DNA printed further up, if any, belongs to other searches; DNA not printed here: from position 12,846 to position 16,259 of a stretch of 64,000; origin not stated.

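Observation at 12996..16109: Membrane-anchored paralog made of the same repeats, sitting between virB9 and virB10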

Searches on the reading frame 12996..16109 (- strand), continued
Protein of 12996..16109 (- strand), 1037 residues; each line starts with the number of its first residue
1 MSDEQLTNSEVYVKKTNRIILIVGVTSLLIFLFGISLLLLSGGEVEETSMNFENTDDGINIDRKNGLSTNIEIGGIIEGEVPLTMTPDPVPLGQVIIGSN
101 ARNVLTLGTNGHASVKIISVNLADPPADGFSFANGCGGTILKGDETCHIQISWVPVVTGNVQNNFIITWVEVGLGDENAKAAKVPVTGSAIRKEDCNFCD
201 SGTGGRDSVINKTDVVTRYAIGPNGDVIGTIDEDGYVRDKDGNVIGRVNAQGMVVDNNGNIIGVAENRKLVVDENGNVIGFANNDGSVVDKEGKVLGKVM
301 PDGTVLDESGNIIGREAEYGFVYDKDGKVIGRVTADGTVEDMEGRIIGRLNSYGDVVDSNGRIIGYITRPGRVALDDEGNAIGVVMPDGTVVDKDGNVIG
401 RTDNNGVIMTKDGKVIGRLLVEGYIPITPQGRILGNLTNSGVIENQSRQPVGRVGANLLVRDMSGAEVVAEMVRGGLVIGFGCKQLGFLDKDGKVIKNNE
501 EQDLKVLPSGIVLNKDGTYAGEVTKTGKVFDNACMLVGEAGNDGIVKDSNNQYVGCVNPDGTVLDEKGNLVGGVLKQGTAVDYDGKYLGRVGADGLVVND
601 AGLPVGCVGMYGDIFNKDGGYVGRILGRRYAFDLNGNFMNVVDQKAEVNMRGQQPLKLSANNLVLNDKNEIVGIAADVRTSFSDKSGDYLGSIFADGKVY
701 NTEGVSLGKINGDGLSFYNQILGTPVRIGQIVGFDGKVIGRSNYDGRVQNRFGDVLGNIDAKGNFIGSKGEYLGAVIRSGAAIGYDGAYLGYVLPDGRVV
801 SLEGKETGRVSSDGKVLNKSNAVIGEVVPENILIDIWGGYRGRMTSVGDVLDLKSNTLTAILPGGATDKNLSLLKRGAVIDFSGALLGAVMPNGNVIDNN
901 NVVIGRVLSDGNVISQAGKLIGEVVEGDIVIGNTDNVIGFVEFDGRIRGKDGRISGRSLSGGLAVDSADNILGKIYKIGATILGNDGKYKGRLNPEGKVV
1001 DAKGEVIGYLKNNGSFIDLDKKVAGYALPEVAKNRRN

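Call 14: find_encoding_contigs(protein=P0033, flank=10000, max_places=2)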
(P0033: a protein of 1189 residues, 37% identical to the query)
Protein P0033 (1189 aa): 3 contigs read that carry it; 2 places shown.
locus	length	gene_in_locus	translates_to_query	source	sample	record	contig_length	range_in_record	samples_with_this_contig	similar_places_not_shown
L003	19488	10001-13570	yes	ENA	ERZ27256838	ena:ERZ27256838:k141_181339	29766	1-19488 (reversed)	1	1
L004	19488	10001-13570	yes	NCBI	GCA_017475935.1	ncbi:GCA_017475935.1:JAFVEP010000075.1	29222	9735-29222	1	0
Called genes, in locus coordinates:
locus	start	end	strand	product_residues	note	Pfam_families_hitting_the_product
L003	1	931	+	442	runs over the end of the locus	-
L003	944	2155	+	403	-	-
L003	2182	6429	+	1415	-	-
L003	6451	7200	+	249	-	PF04335:VirB8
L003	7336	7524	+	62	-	-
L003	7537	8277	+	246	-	PF04335:VirB8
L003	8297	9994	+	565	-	PF03524:CagX, PF05036:SPOR (faint)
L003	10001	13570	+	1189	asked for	PF21784:Bflower (faint), PF05593:RHS_repeat (faint), PF21785:Bflower_2, PF12396:DUF3659 (weak), PF21785:Bflower_2, PF12396:DUF3659 (weak), PF21785:Bflower_2 (weak)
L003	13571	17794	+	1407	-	PF21784:Bflower (faint), PF21785:Bflower_2, PF03743:TrbI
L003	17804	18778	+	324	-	PF00437:T2SSE, PF01580:FtsK_SpoIIIE (faint)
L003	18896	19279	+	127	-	-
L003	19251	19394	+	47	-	-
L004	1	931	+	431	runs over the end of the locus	-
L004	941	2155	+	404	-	-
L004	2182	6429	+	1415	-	-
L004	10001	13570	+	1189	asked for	PF21784:Bflower (faint), PF05593:RHS_repeat (faint), PF21785:Bflower_2, PF12396:DUF3659 (weak), PF21785:Bflower_2, PF12396:DUF3659 (weak), PF21785:Bflower_2 (weak)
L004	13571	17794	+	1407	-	PF21784:Bflower (faint), PF21785:Bflower_2, PF03743:TrbI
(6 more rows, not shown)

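Call 16: find_encoding_contigs(protein=P0008, flank=10000, max_places=1)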
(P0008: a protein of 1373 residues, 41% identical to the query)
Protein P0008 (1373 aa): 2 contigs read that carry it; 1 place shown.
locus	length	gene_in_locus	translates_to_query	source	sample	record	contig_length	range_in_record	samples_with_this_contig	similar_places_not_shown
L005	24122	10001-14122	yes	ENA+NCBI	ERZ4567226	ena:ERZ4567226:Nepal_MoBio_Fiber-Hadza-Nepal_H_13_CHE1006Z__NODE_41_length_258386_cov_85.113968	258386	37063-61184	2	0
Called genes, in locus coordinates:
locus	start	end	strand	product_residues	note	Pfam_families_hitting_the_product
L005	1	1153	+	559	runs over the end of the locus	-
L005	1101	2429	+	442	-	-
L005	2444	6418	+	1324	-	-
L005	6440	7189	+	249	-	PF04335:VirB8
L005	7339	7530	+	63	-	-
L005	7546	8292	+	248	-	PF04335:VirB8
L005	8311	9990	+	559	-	-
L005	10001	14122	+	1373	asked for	PF05593:RHS_repeat (faint), PF21785:Bflower_2, PF12396:DUF3659 (weak), PF21785:Bflower_2, PF21784:Bflower (weak), PF21785:Bflower_2, PF21784:Bflower (weak)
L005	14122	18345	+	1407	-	PF12396:DUF3659 (faint), PF21784:Bflower (faint), PF21785:Bflower_2, PF03743:TrbI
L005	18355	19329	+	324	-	PF00437:T2SSE, PF01580:FtsK_SpoIIIE (faint)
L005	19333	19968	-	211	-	PF03193:RsgA_GTPase (weak), PF00009:GTP_EFTU (faint), PF01926:MMR_HSR1, PF02421:FeoB_N (weak)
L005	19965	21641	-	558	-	PF14849:YidC_periplas, PF02096:60KD_IMP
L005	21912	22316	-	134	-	PF00825:Ribonuclease_P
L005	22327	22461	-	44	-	PF00468:Ribosomal_L34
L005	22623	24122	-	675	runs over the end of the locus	PF00535:Glycos_transf_2 (weak), PF13506:Glyco_transf_21 (weak), PF13632:Glyco_trans_2_3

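Call 17: find_encoding_contigs(protein=P0064, flank=10000, max_places=1)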
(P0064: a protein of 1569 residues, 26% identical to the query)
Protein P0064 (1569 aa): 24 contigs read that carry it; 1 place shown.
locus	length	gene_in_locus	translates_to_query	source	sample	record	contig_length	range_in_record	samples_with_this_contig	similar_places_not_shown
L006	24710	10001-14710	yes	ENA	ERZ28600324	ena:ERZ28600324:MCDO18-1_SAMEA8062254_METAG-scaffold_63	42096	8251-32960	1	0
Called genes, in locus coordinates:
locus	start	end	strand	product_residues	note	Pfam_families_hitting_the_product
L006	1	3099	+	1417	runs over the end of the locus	-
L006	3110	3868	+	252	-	PF04335:VirB8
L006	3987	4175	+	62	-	-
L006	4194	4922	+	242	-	PF04335:VirB8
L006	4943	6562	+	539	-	PF03524:CagX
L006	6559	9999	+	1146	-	-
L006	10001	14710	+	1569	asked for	PF12396:DUF3659 (faint), PF21784:Bflower (faint), PF21785:Bflower_2, PF03743:TrbI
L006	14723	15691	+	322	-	PF00437:T2SSE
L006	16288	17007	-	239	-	-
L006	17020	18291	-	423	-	-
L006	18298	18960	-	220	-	-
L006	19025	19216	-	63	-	-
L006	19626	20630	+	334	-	-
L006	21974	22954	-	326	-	PF01381:HTH_3, PF04545:Sigma70_r4 (faint), PF12844:HTH_19 (weak), PF13443:HTH_26 (faint), PF13560:HTH_31, PF01381:HTH_3, PF13560:HTH_31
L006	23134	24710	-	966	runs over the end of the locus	PF01551:Peptidase_M23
